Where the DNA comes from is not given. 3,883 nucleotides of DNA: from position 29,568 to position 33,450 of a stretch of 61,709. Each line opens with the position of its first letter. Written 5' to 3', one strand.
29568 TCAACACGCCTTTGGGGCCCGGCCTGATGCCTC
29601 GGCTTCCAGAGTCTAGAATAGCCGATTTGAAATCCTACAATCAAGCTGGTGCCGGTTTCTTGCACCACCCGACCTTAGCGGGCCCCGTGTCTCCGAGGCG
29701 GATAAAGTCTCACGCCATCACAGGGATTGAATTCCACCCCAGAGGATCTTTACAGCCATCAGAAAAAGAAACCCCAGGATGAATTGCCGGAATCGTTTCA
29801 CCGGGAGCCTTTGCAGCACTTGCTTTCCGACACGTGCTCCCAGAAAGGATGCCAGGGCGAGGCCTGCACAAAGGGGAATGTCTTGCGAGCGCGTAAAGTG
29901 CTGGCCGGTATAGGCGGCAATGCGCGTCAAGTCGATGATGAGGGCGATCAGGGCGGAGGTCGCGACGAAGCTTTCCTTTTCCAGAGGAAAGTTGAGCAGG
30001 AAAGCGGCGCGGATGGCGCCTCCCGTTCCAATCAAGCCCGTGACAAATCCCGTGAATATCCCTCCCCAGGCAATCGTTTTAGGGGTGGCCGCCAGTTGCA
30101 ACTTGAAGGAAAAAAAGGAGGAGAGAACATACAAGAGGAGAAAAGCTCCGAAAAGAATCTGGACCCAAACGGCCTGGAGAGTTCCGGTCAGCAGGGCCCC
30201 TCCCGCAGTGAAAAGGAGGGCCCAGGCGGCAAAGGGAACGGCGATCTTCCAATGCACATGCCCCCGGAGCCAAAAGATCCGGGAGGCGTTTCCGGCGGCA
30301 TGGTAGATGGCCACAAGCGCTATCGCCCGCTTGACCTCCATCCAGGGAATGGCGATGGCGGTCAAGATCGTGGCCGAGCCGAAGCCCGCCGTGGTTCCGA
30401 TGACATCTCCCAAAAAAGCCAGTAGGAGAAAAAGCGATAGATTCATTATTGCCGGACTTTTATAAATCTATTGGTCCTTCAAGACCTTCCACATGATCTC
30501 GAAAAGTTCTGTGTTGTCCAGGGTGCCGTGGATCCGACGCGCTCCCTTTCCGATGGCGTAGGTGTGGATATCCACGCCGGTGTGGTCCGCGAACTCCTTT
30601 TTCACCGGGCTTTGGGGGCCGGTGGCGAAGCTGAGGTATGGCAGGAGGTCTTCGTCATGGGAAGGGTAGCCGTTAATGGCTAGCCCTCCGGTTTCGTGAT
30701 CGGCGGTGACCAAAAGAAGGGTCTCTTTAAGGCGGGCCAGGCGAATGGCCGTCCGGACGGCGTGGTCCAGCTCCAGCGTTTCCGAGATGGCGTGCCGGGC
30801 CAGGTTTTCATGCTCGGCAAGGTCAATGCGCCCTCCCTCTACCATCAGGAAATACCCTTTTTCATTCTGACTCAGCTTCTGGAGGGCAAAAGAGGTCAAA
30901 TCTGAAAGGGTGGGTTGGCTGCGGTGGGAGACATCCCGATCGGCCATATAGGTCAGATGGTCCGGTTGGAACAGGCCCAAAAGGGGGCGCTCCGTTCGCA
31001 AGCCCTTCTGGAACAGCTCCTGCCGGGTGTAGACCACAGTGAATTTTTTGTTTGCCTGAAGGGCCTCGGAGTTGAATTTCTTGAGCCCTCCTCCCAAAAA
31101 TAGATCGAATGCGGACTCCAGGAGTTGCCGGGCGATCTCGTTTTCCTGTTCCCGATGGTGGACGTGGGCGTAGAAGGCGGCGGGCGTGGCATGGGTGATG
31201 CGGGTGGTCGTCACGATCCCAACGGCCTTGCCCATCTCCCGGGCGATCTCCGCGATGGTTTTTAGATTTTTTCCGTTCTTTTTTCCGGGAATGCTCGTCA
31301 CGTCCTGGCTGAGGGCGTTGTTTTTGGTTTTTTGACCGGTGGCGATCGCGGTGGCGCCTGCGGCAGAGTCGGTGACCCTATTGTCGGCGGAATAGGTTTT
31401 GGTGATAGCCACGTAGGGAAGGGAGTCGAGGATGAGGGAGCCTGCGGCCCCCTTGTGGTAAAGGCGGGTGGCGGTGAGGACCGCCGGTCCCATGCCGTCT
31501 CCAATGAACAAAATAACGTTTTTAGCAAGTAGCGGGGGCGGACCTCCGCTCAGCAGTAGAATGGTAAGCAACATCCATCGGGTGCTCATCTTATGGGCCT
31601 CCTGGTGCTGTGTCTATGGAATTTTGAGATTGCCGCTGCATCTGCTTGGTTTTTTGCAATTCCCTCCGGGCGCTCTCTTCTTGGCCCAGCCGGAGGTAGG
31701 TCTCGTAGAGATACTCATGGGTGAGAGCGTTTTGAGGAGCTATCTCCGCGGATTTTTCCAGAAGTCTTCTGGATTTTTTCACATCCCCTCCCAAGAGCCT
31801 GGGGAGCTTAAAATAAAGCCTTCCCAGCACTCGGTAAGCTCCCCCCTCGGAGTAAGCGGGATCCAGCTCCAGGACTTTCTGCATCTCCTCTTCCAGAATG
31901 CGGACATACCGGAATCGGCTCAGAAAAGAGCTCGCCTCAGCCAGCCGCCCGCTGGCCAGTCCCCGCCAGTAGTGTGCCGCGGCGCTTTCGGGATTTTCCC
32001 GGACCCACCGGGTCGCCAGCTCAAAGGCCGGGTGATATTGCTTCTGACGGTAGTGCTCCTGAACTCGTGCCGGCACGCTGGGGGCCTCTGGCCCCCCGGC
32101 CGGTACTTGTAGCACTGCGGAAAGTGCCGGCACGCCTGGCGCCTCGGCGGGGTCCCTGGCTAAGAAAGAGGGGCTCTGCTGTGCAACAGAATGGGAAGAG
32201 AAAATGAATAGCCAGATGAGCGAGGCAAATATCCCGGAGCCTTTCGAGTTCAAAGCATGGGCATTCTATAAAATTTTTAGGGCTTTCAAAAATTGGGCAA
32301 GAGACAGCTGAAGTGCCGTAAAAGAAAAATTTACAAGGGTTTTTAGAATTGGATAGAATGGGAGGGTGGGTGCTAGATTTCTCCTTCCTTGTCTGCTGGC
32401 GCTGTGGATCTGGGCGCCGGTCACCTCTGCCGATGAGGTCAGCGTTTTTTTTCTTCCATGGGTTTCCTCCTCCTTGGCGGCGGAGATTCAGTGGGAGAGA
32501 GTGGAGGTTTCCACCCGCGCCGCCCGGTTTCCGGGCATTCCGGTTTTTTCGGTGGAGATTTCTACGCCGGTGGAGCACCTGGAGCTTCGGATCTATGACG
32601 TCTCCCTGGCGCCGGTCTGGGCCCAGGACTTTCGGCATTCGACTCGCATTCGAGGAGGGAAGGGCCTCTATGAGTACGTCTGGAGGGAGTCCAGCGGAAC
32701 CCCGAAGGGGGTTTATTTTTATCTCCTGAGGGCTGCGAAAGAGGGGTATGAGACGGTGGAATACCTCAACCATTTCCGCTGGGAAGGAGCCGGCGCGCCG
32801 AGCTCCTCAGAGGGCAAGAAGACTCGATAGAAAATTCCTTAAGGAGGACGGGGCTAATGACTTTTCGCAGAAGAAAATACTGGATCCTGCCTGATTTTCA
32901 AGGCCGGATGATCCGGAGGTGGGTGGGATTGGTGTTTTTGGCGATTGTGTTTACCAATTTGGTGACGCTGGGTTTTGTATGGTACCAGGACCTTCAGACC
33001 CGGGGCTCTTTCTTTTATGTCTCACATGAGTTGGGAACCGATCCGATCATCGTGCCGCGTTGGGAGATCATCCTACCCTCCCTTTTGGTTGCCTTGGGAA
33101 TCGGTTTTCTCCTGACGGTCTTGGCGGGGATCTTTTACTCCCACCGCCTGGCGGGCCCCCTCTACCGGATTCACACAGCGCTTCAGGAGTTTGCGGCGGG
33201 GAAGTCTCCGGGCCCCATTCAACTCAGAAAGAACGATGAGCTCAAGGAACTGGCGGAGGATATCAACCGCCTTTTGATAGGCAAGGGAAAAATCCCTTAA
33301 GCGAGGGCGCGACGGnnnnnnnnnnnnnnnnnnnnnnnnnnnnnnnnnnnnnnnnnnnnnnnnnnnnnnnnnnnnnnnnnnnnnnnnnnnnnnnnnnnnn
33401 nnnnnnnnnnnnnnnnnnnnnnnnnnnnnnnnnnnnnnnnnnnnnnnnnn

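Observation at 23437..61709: Family-1: a conserved hairpin-bearing mini-element, 9 copies, 7 of them inside intact protein-coding genes in three reading registers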

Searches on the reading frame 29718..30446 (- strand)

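Call 36: search_protein_families(library=pfam, proteins=[window:29718-30446:-])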
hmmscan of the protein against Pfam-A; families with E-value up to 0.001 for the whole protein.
window:29718-30446:- (242 aa): 1 family
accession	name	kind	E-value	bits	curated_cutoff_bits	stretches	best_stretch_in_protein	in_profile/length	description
PF01925.25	TauE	-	2.1e-29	103.3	32.6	1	7-233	2-236/237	Sulfite exporter TauE/SafE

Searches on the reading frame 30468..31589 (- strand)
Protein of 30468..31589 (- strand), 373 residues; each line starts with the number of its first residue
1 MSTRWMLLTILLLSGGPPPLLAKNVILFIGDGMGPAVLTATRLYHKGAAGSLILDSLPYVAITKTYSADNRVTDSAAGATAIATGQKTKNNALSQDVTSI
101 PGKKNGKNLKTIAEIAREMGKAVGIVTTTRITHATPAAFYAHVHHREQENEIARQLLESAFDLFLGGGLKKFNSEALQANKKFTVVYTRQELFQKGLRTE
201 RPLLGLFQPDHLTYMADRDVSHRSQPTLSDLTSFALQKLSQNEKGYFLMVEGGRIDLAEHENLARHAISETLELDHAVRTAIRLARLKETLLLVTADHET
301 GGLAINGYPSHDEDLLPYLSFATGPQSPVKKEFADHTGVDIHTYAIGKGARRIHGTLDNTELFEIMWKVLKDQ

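Call 36: search_protein_families(library=pfam, proteins=[window:30468-31589:-])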
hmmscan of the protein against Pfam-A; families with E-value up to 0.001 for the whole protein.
window:30468-31589:- (373 aa): 1 family
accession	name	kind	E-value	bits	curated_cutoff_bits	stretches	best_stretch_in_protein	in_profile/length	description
PF00245.25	Alk_phosphatase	-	3.1e-87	293.7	24.4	2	22-307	1-324/423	Alkaline phosphatase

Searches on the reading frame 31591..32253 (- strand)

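Call 36: search_protein_families(library=pfam, proteins=[window:31591-32253:-])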
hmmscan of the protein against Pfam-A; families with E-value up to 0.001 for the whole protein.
window:31591-32253:- (220 aa): 5 families
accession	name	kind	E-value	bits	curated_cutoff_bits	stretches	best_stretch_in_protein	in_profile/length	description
PF16811.11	TAtT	-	1.4e-12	47.9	26.5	1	111-203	137-231/263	TRAP transporter T-component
PF14559.12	TPR_19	-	1e-06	29.4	25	1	156-208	5-57/68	Tetratricopeptide repeat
PF13431.12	TPR_17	-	4.5e-05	23.8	24.4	0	164-196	1-33/34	Tetratricopeptide repeat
PF21033.3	RMD1-3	-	0.00079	19.2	26.7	1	84-196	77-186/235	Regulator of microtubule dynamics protein 1-3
PF12895.13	ANAPC3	-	0.00085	20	27.2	0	67-97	33-62/82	Anaphase-promoting complex, cyclosome, subunit 3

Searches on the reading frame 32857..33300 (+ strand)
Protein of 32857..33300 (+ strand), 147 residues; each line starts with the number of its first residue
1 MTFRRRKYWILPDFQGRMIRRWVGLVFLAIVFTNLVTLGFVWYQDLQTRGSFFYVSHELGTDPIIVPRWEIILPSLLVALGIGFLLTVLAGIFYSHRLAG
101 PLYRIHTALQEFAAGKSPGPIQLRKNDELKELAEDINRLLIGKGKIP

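Call 36: search_protein_families(library=pfam, proteins=[window:32857-33300:+])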
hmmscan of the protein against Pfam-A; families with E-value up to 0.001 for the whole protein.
window:32857-33300:+ (147 aa): 1 family
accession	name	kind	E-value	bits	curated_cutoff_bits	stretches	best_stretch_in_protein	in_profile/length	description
PF00672.30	HAMP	-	8.5e-05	23.2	25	1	93-140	1-48/53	HAMP domain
